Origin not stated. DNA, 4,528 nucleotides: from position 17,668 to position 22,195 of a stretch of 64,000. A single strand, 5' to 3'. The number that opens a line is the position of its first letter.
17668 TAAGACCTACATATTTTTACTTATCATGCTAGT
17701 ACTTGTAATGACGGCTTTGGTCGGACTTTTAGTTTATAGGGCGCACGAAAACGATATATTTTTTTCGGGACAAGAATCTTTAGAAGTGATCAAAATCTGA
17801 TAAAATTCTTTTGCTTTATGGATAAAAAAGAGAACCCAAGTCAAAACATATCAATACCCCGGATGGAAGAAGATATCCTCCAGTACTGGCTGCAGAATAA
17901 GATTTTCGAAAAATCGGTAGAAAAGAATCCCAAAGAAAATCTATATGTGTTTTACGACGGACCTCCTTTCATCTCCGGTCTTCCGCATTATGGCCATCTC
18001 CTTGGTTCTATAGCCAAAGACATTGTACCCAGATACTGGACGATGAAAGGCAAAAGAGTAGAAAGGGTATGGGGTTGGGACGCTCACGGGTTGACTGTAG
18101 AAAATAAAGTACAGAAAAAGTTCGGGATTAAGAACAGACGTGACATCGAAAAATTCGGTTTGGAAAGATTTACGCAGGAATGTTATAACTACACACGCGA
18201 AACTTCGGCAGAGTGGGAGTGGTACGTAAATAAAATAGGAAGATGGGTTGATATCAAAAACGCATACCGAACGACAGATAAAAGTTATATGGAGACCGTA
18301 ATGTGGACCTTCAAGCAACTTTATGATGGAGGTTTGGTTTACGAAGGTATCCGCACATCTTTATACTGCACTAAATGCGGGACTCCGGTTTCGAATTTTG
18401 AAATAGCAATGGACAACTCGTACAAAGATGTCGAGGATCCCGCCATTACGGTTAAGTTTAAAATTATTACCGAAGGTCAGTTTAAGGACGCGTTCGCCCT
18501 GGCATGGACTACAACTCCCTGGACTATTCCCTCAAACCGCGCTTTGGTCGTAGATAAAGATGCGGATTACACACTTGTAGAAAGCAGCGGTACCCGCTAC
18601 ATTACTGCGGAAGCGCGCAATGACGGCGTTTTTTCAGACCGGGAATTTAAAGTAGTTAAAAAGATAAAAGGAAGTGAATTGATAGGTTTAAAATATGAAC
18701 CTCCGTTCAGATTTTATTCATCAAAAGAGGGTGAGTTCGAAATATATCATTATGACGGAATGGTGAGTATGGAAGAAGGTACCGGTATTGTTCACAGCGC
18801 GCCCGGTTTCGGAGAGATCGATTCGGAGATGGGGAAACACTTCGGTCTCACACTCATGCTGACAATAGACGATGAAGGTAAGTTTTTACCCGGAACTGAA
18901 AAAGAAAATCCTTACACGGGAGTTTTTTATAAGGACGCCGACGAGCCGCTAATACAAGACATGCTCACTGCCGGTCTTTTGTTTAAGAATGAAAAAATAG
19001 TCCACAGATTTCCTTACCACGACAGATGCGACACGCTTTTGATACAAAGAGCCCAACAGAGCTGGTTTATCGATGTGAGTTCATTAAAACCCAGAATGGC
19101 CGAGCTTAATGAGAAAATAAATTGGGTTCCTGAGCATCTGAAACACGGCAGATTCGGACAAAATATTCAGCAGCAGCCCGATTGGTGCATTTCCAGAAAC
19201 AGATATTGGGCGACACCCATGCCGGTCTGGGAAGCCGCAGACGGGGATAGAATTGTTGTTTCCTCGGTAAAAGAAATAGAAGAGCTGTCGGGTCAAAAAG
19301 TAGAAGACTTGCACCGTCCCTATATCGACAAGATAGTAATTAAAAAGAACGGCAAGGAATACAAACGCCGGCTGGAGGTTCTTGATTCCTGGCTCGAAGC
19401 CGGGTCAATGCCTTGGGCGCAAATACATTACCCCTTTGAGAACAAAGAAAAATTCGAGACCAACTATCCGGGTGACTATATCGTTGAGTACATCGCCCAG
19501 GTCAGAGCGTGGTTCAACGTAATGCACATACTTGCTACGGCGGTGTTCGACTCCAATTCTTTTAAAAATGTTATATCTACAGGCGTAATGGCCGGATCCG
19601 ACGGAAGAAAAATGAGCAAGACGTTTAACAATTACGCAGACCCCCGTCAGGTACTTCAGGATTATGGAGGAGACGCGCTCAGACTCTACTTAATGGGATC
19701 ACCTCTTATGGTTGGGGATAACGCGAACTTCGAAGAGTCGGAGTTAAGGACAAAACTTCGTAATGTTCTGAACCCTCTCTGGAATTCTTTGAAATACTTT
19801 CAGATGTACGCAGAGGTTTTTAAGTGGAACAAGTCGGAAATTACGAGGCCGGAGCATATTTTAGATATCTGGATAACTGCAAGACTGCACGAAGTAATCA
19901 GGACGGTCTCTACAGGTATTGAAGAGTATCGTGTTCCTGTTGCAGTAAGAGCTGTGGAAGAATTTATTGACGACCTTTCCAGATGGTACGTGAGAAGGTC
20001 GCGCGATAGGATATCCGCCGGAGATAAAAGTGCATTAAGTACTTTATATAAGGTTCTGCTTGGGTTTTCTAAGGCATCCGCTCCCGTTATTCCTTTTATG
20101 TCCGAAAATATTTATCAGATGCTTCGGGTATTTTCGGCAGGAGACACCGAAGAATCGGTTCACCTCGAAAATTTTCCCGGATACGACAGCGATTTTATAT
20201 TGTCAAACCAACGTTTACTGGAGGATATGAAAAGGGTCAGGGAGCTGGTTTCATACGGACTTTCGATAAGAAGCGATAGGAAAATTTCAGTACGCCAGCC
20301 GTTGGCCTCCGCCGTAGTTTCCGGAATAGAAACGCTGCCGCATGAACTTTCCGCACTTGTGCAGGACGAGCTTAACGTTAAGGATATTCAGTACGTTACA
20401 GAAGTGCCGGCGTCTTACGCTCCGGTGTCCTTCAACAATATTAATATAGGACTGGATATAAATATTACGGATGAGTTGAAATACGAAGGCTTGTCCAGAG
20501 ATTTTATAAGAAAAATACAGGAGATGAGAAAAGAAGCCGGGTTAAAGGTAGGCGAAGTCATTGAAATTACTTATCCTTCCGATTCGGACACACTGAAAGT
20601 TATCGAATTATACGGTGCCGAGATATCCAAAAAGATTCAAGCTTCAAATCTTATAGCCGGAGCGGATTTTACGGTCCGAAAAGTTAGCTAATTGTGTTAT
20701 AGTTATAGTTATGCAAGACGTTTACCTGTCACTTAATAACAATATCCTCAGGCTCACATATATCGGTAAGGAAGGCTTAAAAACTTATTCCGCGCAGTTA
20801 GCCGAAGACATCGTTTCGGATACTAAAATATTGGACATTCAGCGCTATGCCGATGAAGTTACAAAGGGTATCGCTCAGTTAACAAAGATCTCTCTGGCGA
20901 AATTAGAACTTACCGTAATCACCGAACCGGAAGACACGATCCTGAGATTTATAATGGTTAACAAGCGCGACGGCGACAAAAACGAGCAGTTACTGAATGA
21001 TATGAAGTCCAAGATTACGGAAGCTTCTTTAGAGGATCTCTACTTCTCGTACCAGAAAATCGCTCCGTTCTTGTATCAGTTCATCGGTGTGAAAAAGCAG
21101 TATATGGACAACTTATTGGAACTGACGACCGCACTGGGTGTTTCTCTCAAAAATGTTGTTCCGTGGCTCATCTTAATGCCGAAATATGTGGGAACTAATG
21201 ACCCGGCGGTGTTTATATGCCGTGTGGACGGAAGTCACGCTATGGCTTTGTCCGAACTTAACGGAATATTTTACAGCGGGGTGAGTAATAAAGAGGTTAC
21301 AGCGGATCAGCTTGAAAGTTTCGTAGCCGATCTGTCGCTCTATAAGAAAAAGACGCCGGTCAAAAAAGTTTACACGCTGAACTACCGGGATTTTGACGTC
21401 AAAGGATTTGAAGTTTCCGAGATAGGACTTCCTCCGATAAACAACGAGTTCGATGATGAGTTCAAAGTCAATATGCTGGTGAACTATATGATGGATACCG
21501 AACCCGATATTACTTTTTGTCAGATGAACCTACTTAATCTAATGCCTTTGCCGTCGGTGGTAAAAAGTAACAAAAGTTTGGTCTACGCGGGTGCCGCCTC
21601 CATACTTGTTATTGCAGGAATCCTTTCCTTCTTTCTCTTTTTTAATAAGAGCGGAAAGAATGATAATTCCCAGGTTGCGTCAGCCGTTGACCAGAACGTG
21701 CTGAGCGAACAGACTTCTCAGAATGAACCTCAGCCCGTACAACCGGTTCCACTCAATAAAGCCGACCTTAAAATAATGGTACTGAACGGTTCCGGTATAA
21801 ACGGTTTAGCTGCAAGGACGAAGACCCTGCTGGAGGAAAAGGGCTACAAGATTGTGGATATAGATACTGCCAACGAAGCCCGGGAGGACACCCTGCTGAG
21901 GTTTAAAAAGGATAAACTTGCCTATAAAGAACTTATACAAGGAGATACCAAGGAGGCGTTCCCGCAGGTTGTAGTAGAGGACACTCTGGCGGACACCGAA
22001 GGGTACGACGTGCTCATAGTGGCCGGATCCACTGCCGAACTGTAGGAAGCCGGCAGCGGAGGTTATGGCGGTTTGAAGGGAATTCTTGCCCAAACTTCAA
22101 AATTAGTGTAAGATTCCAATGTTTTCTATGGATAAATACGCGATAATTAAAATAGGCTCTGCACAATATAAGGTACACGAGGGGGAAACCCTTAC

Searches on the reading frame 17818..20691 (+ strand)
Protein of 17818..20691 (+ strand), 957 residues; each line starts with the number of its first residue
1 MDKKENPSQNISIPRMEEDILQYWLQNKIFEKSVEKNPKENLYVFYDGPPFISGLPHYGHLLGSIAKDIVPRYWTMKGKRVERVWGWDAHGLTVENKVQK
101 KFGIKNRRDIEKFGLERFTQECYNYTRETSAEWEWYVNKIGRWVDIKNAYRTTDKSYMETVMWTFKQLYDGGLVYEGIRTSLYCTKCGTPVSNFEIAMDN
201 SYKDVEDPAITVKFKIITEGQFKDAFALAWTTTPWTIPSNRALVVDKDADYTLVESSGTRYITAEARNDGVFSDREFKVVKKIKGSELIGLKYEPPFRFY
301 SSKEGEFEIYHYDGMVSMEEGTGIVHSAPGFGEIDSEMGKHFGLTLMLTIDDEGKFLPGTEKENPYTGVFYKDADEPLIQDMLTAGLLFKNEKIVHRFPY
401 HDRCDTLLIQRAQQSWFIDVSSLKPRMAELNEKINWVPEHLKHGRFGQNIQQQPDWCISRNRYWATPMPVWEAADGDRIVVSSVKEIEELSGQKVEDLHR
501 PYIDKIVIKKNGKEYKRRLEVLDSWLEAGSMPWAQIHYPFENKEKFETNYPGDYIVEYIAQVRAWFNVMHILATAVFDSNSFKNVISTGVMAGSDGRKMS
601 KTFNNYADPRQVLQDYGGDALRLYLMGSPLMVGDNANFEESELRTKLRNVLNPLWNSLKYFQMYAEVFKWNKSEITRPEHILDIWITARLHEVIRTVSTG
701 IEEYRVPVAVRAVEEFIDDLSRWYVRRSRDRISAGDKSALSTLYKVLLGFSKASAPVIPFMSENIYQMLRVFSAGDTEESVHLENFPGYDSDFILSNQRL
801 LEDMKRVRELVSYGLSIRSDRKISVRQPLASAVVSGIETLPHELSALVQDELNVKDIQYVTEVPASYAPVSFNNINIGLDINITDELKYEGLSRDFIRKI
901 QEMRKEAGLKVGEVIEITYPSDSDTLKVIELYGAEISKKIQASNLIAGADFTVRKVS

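Call 72: search_protein_families(library=pfam, proteins=[window:17818-20691:+], max_evalue=0.00001)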
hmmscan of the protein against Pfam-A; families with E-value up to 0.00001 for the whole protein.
window:17818-20691:+ (957 aa): 4 families
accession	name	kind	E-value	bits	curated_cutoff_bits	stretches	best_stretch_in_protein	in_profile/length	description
PF00133.28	tRNA-synt_1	-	1e-117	393.8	22.7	1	20-630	2-407/414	tRNA synthetases class I (I, L, M and V)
PF08264.19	Anticodon_1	-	2e-26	93.1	25.1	1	683-830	1-145/148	Anticodon-binding domain of tRNA ligase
PF19302.4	DUF5915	-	4.2e-17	62.8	27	1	873-950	98-175/195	Domain of unknown function (DUF5915)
PF09334.17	tRNA-synt_1g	-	5.5e-17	62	20.1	1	50-192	8-131/391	tRNA synthetases class I (M)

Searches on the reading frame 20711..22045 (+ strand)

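Call 42: search_protein_families(library=pfam, proteins=[window:20711-22045:+], max_evalue=0.001)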
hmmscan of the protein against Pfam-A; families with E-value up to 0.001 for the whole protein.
window:20711-22045:+ (444 aa): 1 family
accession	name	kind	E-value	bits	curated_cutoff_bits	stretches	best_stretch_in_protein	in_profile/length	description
PF13399.11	LytR_C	-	5.2e-11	43.8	22.2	1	352-439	1-83/86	LytR cell envelope-related transcriptional attenuator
